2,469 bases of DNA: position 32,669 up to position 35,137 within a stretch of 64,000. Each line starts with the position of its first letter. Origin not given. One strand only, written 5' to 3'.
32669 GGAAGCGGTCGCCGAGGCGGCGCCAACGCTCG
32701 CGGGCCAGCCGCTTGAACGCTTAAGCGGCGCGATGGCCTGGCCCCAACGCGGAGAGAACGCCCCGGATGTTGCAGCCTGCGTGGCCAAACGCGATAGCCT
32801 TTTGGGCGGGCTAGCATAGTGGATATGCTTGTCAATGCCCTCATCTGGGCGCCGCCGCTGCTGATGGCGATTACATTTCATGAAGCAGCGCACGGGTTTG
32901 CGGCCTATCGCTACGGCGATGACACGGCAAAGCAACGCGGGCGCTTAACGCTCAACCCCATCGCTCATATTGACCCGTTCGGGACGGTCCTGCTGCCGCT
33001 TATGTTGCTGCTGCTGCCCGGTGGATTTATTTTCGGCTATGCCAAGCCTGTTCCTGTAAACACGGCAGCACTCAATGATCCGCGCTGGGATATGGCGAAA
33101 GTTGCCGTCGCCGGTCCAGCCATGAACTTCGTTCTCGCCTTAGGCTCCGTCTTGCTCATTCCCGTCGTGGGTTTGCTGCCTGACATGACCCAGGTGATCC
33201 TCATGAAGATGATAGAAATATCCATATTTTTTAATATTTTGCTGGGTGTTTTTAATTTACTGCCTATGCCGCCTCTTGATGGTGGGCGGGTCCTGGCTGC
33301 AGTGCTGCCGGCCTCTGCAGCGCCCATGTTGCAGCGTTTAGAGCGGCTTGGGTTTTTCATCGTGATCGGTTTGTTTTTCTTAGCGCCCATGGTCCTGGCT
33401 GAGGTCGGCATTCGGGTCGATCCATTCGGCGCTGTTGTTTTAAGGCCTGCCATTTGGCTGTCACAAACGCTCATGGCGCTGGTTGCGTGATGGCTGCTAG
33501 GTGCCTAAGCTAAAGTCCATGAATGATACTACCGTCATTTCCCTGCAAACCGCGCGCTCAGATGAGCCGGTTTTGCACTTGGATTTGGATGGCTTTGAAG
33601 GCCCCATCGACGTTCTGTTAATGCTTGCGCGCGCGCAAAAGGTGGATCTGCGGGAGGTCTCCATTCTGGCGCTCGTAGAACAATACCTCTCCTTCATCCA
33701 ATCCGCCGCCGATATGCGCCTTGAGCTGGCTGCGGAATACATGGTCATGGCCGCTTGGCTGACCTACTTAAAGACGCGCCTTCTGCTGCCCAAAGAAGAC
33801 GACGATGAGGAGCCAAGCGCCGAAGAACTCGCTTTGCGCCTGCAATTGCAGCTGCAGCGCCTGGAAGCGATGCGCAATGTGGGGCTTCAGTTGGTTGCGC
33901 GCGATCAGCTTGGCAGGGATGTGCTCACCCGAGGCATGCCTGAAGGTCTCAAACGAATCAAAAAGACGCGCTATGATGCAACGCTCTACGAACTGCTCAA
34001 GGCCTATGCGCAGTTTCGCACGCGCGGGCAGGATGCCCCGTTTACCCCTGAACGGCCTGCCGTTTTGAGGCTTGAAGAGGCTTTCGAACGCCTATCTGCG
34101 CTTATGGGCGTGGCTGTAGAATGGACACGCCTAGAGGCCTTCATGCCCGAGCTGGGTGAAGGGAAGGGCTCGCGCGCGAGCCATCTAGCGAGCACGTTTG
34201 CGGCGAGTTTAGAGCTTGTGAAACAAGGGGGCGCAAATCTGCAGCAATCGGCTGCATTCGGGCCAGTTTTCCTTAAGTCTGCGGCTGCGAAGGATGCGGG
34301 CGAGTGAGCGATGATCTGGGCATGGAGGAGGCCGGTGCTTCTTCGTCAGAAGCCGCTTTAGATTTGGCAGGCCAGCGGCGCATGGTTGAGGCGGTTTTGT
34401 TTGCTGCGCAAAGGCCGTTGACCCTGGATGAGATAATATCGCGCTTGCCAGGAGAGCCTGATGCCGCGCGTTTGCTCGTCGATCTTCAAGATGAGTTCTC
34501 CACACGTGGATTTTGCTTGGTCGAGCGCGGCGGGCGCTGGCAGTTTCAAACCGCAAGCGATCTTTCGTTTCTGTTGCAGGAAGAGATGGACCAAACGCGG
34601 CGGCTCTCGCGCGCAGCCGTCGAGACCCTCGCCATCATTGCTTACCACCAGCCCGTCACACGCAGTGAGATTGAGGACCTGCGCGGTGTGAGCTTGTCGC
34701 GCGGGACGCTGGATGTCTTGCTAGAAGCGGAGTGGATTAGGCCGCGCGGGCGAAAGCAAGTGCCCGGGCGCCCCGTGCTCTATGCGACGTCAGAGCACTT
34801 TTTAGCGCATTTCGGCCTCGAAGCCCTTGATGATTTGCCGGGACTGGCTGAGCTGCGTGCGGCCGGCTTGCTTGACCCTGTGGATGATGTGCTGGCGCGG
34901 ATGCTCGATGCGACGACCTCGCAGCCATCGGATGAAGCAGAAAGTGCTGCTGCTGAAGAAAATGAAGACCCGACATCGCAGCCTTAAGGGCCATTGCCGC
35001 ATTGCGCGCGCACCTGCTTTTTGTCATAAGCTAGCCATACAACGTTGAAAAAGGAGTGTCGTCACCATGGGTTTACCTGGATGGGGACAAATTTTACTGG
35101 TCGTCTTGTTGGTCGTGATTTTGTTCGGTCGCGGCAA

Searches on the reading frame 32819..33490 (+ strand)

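Call 75: search_protein_families(library=pfam, proteins=[window:32819-33490:+])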
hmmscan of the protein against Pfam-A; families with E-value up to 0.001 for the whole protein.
window:32819-33490:+ (223 aa): 1 family
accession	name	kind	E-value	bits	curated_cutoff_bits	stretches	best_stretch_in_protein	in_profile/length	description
PF02163.28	Peptidase_M50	-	2.4e-18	66.7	27.2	2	124-187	155-219/221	Peptidase family M50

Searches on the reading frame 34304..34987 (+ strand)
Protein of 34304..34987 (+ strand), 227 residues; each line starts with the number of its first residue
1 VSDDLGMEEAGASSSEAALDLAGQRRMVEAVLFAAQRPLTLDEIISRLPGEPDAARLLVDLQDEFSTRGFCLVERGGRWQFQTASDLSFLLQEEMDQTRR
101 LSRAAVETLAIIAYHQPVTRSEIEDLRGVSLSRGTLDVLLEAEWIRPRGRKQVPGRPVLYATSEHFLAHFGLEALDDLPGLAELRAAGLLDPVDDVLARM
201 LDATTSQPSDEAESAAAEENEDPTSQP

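Call 75: search_protein_families(library=pfam, proteins=[window:34304-34987:+])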
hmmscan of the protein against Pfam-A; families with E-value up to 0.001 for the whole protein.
window:34304-34987:+ (227 aa): 1 family
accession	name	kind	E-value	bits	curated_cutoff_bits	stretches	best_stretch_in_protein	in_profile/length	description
PF04079.22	SMC_ScpB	-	3.1e-49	167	27.4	1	27-180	2-159/160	Segregation and condensation complex subunit ScpB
